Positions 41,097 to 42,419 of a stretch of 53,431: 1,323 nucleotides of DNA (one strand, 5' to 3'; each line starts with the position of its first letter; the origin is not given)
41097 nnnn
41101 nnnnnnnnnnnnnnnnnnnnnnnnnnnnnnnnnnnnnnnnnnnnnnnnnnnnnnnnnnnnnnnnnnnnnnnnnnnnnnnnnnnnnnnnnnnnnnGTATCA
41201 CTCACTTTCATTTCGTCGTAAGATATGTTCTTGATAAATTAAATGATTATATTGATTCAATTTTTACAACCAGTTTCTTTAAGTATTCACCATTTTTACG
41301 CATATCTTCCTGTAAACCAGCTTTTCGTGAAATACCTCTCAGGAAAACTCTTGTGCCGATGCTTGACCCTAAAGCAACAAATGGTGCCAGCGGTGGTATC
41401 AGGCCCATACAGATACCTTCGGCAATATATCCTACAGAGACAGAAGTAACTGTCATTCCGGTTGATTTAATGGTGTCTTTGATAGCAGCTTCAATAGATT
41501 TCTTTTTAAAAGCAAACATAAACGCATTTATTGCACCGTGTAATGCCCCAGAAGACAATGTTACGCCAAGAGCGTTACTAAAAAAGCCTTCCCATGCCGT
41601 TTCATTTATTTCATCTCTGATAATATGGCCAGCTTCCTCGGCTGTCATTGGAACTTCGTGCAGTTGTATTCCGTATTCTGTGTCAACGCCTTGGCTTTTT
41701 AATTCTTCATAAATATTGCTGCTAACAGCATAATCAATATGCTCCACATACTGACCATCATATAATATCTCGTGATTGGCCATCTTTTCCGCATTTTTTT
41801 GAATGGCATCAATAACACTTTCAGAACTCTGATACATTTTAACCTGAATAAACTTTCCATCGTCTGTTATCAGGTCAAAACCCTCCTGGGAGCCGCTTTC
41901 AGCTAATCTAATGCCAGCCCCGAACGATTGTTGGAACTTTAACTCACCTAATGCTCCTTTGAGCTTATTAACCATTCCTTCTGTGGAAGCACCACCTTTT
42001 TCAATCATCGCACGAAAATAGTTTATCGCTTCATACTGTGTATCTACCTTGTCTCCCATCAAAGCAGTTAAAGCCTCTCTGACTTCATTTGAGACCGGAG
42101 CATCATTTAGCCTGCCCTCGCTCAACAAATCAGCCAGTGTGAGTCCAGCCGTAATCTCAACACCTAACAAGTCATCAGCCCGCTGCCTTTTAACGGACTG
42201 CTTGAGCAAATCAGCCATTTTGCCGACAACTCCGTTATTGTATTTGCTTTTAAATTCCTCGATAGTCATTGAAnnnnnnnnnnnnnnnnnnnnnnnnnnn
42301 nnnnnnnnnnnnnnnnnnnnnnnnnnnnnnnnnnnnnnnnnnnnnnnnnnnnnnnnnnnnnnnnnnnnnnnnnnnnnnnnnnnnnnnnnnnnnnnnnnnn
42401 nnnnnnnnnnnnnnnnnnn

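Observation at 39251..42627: Three-gene cluster: coiled-coil protein, membrane-anchored PD-(D/E)xK protein and NERD-nuclease/SF1-helicase; candidate undescribed defence module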

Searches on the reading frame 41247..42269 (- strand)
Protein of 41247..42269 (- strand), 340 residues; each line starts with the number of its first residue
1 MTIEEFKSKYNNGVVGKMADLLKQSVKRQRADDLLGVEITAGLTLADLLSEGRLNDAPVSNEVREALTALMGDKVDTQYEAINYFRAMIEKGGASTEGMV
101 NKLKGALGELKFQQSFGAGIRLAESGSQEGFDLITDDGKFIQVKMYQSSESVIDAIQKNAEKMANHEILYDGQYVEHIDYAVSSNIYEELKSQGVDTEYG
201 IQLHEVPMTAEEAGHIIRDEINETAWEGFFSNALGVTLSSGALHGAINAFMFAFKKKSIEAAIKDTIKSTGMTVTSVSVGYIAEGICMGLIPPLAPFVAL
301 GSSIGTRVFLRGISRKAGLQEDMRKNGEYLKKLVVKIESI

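Call 3: search_protein_families(library=pfam, proteins=[window:41247-42269:-], max_evalue=1)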
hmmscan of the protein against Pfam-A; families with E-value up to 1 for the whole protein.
window:41247-42269:- (340 aa): 2 families
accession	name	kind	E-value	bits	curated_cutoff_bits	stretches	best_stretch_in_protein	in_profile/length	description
PF22522.2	DUF6998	-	0.0045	17.3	27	1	102-163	24-79/136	Family of unknown function (DUF6998)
PF14869.12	DUF4488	-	0.072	13.4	27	1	132-188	29-79/123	Domain of unknown function (DUF4488)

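Call 4: search_protein_families(library=padloc, proteins=[window:41247-42269:-], max_evalue=1)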
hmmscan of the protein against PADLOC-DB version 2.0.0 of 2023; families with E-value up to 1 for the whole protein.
window:41247-42269:- (340 aa): 0 families

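Call 5: search_protein_families(library=ncbifam, proteins=[window:41247-42269:-], max_evalue=1)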
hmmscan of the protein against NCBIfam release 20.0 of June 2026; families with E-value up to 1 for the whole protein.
window:41247-42269:- (340 aa): 1 family
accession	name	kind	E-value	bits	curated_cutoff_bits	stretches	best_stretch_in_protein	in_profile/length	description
NF001816.0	PRK00555.1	equivalog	0.19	10.6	509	1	218-286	291-359/363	galactokinase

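Call 11: find_homologous_proteins(query=window:41247-42269:-)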
Query window:41247-42269:- (340 aa): 10 proteins with E <= 0.001 among 5031 candidates.
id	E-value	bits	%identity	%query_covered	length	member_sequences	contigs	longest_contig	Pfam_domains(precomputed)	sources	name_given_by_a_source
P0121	1.9e-215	732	100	100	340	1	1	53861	-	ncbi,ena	-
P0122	1.3e-185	634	86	99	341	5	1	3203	-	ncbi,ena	-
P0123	4.9e-178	609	81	100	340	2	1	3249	-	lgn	-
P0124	3.2e-174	596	79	99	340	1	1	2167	-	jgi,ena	-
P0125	2.2e-160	551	78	100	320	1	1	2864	-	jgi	jgi:hypothetical protein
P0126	5.3e-150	517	69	99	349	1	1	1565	-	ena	-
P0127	1.4e-105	371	51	99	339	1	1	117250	-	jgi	jgi:hypothetical protein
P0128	1.8e-96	341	49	98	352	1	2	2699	-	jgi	-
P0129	9.9e-35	138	32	99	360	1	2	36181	-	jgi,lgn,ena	-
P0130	3.2e-19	87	34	67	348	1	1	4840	-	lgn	-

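Call 13: find_encoding_contigs(protein=P0127, flank=6000, max_places=2)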
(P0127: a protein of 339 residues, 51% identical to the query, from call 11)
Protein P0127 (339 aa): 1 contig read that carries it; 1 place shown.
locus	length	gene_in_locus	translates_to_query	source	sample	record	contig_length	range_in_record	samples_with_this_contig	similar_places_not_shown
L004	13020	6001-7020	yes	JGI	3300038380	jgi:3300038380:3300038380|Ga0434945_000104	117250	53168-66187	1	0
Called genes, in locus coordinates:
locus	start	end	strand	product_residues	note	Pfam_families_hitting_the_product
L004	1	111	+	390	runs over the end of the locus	PF00266:Aminotran_5, PF00155:Aminotran_1_2, PF01053:Cys_Met_Meta_PP (weak), PF01041:DegT_DnrJ_EryC1, PF01212:Beta_elim_lyase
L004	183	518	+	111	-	PF01592:NifU_N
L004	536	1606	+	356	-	PF01171:ATP_bind_3 (faint), PF02568:ThiI (faint), PF03054:tRNA_Me_trans, PF20259:tRNA_Me_trans_M, PF20258:tRNA_Me_trans_C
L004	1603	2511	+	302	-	PF02445:NadA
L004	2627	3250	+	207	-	-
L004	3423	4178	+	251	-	-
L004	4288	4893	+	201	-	PF13548:DUF4126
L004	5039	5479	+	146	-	-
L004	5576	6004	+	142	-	-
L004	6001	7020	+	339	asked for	-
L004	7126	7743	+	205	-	-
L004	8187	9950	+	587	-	PF07607:DUF1570 (faint)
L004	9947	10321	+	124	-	-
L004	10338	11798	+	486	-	PF01875:Memo, PF02900:LigB (weak), PF01871:AMMECR1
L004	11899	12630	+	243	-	PF20260:PUA_4, PF04452:Methyltrans_RNA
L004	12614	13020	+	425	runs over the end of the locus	PF00919:UPF0004, PF04055:Radical_SAM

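Call 14: find_encoding_contigs(protein=P0129, flank=6000, max_places=2)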
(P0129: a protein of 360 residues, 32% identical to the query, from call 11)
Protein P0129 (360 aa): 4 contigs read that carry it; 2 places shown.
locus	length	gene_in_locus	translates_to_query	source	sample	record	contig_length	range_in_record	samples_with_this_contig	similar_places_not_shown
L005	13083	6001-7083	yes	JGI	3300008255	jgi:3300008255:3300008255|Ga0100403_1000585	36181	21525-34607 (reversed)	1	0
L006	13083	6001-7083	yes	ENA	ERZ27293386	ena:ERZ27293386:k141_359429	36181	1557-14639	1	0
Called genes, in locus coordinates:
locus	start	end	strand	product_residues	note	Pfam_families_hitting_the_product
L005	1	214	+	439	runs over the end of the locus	PF13581:HATPase_c_2 (weak), PF02518:HATPase_c, PF14501:HATPase_c_5 (weak)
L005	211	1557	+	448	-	PF00072:Response_reg, PF00158:Sigma54_activat, PF14532:Sigma54_activ_2, PF07728:AAA_5, PF25601:AAA_lid_14, PF02954:HTH_8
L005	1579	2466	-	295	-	PF14532:Sigma54_activ_2 (weak), PF25601:AAA_lid_14 (faint), PF02954:HTH_8, PF18024:HTH_50 (weak)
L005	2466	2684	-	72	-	-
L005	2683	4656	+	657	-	PF11074:DUF2779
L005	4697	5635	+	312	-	PF28530:DUF8426, PF01939:NucS_C (weak)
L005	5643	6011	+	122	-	-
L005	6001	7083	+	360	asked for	-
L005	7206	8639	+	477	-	PF04055:Radical_SAM (weak)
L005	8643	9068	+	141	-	-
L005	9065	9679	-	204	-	-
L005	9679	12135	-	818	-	PF10544:T5orf172, PF04851:ResIII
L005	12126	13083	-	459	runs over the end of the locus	PF07669:Eco57I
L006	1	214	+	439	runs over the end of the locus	PF13581:HATPase_c_2 (weak), PF02518:HATPase_c, PF14501:HATPase_c_5 (weak)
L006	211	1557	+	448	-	PF00072:Response_reg, PF00158:Sigma54_activat, PF14532:Sigma54_activ_2, PF07728:AAA_5, PF25601:AAA_lid_14, PF02954:HTH_8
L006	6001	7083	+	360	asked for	-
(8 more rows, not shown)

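Call 15: find_encoding_contigs(protein=P0130, flank=6000, max_places=2)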
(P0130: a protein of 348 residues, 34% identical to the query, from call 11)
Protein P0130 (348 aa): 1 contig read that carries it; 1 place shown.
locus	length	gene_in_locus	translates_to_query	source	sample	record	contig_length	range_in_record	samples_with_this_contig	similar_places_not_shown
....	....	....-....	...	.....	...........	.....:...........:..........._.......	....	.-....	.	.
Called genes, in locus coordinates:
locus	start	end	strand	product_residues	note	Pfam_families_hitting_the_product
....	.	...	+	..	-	?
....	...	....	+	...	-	-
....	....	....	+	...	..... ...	-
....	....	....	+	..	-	-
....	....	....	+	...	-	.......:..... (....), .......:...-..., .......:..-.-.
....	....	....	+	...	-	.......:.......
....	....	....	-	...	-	-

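Call 17: find_encoding_contigs(protein=P0122, flank=6000, max_places=3)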
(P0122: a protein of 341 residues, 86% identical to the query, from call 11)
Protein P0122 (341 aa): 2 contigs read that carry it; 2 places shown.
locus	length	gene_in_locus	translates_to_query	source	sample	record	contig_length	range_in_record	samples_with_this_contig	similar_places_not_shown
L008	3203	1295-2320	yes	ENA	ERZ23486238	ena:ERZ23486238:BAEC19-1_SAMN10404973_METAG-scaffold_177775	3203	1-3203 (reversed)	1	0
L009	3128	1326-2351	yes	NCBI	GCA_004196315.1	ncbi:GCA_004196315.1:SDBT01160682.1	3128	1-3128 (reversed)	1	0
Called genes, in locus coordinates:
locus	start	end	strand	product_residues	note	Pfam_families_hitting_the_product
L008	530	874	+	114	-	-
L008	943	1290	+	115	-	-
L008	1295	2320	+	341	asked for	-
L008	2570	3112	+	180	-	-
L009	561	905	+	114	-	-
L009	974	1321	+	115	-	-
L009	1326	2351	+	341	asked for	-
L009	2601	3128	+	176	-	?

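Call 21: search_protein_families(library=phrogs, proteins=[window:41247-42269:-], max_evalue=0.1)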
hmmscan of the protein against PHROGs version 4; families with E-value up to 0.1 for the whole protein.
window:41247-42269:- (340 aa): 0 families

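Call 30: predict_structure(alignment_id=A2)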
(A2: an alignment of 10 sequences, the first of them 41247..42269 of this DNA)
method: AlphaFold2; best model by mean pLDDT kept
length: 340 residues; sequences in the alignment: 10
mean_pLDDT: 53.3   pTM: 0.41
mean pLDDT of the five models: 53.3, 53.0, 49.1, 48.9, 46.2
residues with pLDDT >= 90: 1; 70-90: 80; 50-70: 65; < 50: 194
segments of 3 or more residues with pLDDT < 50: 10-60, 77-79, 85-98, 217-254, 266-331, 333-340
pLDDT, mean of each block of 10 residues (from residue 1): 54 38 28 30 33 39 51 51 48 45 62 67 62 81 82 87 84 84 86 87 82 54 33 41 42 45 48 46 33 34 35 37 43 43
secondary structure, 60 per line:
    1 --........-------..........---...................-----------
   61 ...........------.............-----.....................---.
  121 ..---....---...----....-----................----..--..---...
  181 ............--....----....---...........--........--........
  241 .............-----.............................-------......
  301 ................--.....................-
elements in order: H3-10 H18-27 H31-49 H61-71 H78-90 H96-116 E120-122 H126-129 E133-135 E140-143 H149-164 E178-183 H184-192 H195-198 E203-206 H210-220 H223-230 H233-253 H259-287 H295-316 H319-339

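Call 34: fold_search(model_id=the predicted structure, library=pdb)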
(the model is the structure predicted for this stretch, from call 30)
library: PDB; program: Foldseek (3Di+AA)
matches with E <= 10: 328; with E <= 0.001: 0
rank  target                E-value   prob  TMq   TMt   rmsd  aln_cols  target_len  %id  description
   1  4f0p_B                2.8e-01  0.30  0.20  0.16  12.7       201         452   12  MspJI Restriction Endonuclease - P31 Form (released 2012-08-08)
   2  8q3y_A                3.2e-01  0.25  0.18  0.15  11.2       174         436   10  Crystal structure of apo Can2 from Thermoanaerobacter brockii (released 2023-11-22)
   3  9fnc_D                3.2e-01  0.23  0.19  0.20  13.5       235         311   10  Half-closed CODH/ACS in the carbonylated state (released 2025-06-25)
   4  6poe_A                3.2e-01  0.20  0.15  0.07   9.9       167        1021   13  Structure of ACLY in complex with CoA (released 2019-12-25)
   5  6yua_D                3.5e-01  0.13  0.17  0.18  14.2       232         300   12  CO-dehydrogenase coupled to the N-terminal domain of the Acetyl-CoA synthase from Clostridium autoethanogenum isolated (released 2020-11-04)
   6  7lj9_D                5.5e-01  0.14  0.15  0.07  10.7       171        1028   13  Structure of human ATP citrate lyase in complex with acetyl-CoA and oxaloacetate (released 2021-03-31)
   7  2yc2_D                5.8e-01  0.30  0.15  0.29  13.7        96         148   14  Intraflagellar Transport Complex 25-27 from Chlamydomonas (released 2011-03-23)
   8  8q5o_B                6.5e-01  0.51  0.11  0.24   6.6        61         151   24  N-terminal domain of restriction endonuclease Eco15I with tetra-methylated target DNA. (released 2024-07-17)
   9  8thp_A                6.9e-01  0.10  0.11  0.08  18.4       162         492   10  PorX phosphatase null mutant (T271V) (released 2024-04-17)
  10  7f6l_B                7.7e-01  0.14  0.11  0.13  14.1       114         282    9  Crystal structure of human MUS81-EME2 complex (released 2022-03-02)
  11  9g02_D                7.7e-01  0.10  0.17  0.10  14.3       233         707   12  Structure of carbon monoxide dehydrogenase/acetyl-CoA synthase (CODH/ACS) from Clostridium autoethanogenum (composite  (released 2025-02-05)
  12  6ytt_D                8.2e-01  0.09  0.16  0.10  14.1       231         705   11  CO-dehydrogenase/Acetyl-CoA synthase (CODH/ACS) from Clostridium autoethanogenum at 3.0-A resolution (released 2020-11-04)
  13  9f9m_C                9.1e-01  0.33  0.15  0.25   7.8        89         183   15  Crystal structure of MUS81-EME1 bound by compound 21. (released 2024-06-19)
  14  2lci_MODEL_1_A        9.6e-01  0.08  0.12  0.24  14.8       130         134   12  Solution NMR Structure of DE NOVO DESIGNED PROTEIN, P-LOOP NTPASE FOLD, Northeast Structural Genomics Consorti (released 2011-06-29)
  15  4m6w_A                1.0e+00  0.20  0.16  0.25  14.9       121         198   16  Crystal structure of the C-terminal segment of FANCM in complex with FAAP24 (released 2013-10-02)
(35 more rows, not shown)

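Call 40: search_protein_representatives(alignment_id=A2)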
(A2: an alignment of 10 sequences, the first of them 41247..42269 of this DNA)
Query: 10 sequences, 340 profile positions. Proteins with E-value up to 0.001 (for the whole library): 191; up to 1e-10: 121; up to 1e-30: 86. The best 150 are listed.
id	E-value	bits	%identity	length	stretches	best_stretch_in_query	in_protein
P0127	1.9e-161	553.3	-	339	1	1-337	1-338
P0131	7.5e-90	317.9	-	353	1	2-339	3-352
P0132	1.1e-86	307.5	-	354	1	2-332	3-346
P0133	2.2e-86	306.5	-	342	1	13-336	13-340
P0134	2.9e-86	306.1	-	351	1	2-334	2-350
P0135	3.2e-84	299.4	-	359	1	1-338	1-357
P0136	5.6e-84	298.6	-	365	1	1-334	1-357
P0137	3.1e-83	296.2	-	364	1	2-338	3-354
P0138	1.2e-82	294.3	-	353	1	1-337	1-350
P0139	3.4e-82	292.7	-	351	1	1-338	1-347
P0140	1.1e-81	291.0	-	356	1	1-336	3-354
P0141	6.5e-81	288.5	-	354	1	1-337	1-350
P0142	2.0e-80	286.9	-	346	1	1-337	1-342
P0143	2.1e-80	286.9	-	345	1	1-337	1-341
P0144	1.5e-78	280.8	-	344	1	1-333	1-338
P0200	3.2e-43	164.6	-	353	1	1-338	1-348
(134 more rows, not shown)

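Call 51: find_related_loci(query=A2, collection=metagenome_contigs, flank=10000)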
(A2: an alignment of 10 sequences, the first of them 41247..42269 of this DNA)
Query A2 (340 aa) in metagenome_contigs; peptide patterns used: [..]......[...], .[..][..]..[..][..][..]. (x = any residue, [..] = any of these).
600 stretches matched a pattern (row limit reached: there are more); 8 encode a relative of the query (tblastn E <= 1e-3); 8 distinct loci.
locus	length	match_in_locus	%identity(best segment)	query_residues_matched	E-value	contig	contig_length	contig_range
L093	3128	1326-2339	86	1-338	0e+0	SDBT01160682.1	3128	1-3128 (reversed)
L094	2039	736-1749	79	1-338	0e+0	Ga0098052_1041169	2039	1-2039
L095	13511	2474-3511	32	1-333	4e-45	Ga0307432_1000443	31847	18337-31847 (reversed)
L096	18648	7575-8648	32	1-336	3e-38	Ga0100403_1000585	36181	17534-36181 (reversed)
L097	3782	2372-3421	28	1-338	3e-37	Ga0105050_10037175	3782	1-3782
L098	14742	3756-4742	28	1-316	2e-32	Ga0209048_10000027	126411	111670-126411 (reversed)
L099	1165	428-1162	32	1-235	1e-31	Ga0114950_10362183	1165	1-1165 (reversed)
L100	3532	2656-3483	31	1-263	1e-30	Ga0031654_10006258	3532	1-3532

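Call 52: find_homologous_proteins(query=A4, max_evalue=0.00001)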
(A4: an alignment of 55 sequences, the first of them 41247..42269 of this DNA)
Query A4 (55 sequences) (340 aa, profile of the alignment): 10 proteins with E <= 0.00001 among 8000 candidates.
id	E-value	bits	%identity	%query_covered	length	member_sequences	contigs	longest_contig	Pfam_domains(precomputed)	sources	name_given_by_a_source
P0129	1.9e-122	427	32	99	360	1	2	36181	-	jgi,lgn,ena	-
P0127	3.1e-108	380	51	99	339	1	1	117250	-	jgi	jgi:hypothetical protein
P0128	7.9e-102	359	49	98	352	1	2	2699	-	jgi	-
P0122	2.8e-100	354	86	99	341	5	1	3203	-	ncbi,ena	-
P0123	2.1e-98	348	81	100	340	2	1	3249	-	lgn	-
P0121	5.2e-98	347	100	100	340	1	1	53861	-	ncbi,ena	-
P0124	3.7e-97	344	79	99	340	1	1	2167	-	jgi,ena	-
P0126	4.1e-97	344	69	99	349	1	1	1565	-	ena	-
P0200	7.5e-89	316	29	71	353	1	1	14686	-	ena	-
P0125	1.4e-82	296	78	100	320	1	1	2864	-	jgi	jgi:hypothetical protein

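Call 53: find_encoding_contigs(protein=P0200, flank=7000, max_places=2)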
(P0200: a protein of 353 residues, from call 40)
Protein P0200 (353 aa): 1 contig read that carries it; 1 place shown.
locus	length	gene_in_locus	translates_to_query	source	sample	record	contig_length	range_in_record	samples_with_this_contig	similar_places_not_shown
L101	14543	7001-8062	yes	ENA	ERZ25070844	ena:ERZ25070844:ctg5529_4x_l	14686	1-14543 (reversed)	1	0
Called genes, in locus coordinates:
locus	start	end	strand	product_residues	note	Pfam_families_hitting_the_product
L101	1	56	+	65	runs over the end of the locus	?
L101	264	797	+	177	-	PF08212:Lipocalin_2, PF00061:Lipocalin (weak)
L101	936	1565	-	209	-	PF04264:YceI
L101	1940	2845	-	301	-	PF18899:DUF5655 (weak)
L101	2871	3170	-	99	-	-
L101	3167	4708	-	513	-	PF00496:SBP_bac_5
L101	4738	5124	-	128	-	-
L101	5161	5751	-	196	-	-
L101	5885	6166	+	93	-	-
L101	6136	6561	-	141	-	-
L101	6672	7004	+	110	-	-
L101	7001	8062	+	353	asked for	-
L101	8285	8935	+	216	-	PF07510:GmrSD_C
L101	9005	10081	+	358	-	PF02195:ParB_N (weak)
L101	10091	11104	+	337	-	-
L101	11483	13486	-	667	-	-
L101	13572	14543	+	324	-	?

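Call 62: predict_structure(alignment_id=A4)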
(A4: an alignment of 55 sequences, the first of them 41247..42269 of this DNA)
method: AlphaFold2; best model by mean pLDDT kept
length: 340 residues; sequences in the alignment: 55
mean_pLDDT: 89.4   pTM: 0.72
mean pLDDT of the five models: 89.4, 86.3, 84.5, 82.5, 78.6
residues with pLDDT >= 90: 187; 70-90: 136; 50-70: 17; < 50: 0
segments of 3 or more residues with pLDDT < 50: none
pLDDT, mean of each block of 10 residues (from residue 1): 79 76 85 82 80 71 95 90 90 95 97 97 91 97 98 98 97 97 98 98 98 95 76 78 89 91 91 90 85 89 91 85 87 85
secondary structure, 60 per line:
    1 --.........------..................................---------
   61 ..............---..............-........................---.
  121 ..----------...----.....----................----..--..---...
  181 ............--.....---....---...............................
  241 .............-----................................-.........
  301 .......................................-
elements in order: H3-11 H18-51 H61-74 H78-91 H93-116 E120-122 E133-135 E140-144 H149-164 E178-183 H184-192 H195-199 E203-206 H210-253 H259-290 H292-339
